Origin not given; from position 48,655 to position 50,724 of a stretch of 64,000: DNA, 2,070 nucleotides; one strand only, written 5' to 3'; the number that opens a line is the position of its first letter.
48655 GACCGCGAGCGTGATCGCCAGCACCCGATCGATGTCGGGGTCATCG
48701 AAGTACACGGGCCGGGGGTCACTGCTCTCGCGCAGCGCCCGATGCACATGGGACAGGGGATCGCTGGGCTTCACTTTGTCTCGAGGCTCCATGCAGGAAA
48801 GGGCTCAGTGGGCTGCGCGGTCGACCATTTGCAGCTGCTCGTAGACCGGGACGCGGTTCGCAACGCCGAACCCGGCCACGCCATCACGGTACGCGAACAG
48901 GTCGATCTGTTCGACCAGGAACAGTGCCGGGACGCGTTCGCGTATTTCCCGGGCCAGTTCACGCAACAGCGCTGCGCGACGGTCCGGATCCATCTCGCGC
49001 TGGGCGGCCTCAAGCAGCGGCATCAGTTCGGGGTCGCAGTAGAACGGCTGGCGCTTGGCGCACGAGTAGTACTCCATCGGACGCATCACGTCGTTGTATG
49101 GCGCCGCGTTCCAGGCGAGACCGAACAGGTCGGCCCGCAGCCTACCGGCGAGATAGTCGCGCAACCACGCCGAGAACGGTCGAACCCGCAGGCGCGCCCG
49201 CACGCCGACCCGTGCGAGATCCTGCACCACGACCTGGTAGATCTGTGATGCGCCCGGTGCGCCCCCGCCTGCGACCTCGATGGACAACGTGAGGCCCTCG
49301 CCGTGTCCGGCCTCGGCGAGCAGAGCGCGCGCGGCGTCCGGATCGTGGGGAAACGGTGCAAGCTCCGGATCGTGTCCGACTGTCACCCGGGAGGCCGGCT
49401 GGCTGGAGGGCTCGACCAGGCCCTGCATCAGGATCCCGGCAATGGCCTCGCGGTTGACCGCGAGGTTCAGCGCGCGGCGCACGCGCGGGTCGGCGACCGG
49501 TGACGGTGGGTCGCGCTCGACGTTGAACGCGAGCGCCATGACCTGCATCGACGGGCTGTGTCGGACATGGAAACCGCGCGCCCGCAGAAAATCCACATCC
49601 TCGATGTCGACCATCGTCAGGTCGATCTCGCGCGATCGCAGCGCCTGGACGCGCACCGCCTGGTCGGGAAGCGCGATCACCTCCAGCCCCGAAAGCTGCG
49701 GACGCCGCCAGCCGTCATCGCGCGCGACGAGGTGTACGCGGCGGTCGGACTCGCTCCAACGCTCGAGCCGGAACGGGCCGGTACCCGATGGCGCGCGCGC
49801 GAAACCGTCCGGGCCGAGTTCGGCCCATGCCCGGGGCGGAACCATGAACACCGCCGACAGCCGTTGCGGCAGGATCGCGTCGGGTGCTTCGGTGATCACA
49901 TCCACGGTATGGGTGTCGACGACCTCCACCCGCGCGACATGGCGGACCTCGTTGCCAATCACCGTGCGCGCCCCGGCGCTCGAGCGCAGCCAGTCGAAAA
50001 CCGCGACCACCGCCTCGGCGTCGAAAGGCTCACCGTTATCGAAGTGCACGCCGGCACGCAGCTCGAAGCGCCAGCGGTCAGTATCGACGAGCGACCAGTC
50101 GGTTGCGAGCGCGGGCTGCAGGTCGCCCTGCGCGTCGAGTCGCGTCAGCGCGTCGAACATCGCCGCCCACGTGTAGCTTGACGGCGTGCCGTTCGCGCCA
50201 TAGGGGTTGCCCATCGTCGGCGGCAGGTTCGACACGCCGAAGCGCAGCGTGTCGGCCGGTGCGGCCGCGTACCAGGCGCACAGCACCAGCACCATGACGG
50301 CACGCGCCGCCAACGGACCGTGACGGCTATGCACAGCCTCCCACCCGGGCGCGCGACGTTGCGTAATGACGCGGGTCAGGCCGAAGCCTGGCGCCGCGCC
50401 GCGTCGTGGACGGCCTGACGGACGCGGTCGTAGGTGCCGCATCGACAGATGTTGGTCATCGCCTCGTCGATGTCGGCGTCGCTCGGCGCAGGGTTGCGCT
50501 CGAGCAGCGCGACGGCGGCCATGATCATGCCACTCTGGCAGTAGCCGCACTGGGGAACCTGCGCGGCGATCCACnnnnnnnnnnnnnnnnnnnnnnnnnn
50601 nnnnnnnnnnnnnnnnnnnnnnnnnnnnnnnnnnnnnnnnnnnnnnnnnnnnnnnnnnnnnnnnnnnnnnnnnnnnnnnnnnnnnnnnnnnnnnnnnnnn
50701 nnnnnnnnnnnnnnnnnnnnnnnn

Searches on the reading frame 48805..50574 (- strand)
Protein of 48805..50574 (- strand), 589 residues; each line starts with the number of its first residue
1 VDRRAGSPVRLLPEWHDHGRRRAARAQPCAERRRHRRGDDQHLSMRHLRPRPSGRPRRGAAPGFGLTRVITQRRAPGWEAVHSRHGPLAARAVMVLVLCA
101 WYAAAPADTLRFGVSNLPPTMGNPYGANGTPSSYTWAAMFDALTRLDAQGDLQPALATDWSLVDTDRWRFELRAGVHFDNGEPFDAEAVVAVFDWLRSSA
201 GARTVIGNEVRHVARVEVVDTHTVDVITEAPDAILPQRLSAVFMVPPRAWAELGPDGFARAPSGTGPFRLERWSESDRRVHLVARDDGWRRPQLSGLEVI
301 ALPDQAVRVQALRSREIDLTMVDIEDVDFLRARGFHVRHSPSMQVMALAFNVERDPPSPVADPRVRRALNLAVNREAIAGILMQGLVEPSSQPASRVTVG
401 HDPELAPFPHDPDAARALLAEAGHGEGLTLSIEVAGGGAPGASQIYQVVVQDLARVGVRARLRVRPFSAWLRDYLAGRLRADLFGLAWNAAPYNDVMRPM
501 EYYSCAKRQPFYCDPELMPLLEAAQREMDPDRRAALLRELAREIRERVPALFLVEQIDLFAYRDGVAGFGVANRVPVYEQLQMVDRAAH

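Call 3: search_protein_families(library=pfam, proteins=[window:48805-50574:-])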
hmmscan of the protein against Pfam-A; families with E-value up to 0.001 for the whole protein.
window:48805-50574:- (589 aa): 1 family
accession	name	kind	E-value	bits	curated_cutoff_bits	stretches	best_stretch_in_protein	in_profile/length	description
PF00496.27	SBP_bac_5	-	9.5e-63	212.9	32.4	1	152-505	2-363/368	Bacterial extracellular solute-binding proteins, family 5 Middle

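Call 4: search_protein_families(library=ncbifam, proteins=[window:48805-50574:-])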
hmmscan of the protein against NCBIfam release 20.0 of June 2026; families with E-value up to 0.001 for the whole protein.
window:48805-50574:- (589 aa): 11 families
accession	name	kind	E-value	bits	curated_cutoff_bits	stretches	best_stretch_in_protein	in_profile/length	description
NF045468.1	Opp5A_nikA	equivalog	5.2e-34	117.6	600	1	140-570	45-473/488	nickel ABC transporter substrate-binding protein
NF011942.0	PRK15413.1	equivalog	4.6e-33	114.7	594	1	99-462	20-380/512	glutathione ABC transporter substrate-binding protein GsiB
TIGR02294.1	nickel_nikA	equivalog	2e-30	105.8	393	1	137-427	33-330/501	nickel ABC transporter substrate-binding protein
TIGR04028.1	SBP_KPN_01854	hypoth_equivalog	3.8e-26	91.7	468.5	1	151-571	43-495/509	TIGR04028 family ABC transporter substrate-binding protein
NF043070.1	DppA_dipep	equivalog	6.7e-26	90.9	1005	1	95-569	16-519/535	dipeptide ABC transporter periplasmic-binding protein DppA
NF047575.1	opine_bind_CntA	exception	6.1e-21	74.6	800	1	140-424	66-360/535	staphylopine-dependent metal ABC transporter substrate-binding lipoprotein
NF045467.1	Opp4A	equivalog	1e-18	66.9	650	1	109-571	36-543/556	oligopeptide ABC transporter substrate-binding protein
NF011689.0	PRK15109.1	equivalog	4e-18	65.4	560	1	138-569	64-523/547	ABC transporter substrate-binding protein SapA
NF010149.0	PRK13626.1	equivalog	3.1e-17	62.4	476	1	138-306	149-308/552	HTH-type transcriptional regulator SgrR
NF007287.0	PRK09755.1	equivalog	2.7e-14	52.9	1098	1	105-390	30-332/535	ABC transporter substrate-binding protein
NF011684.0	PRK15104.1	equivalog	2.1e-10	40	947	1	123-199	53-127/543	oligopeptide ABC transporter substrate-binding protein OppA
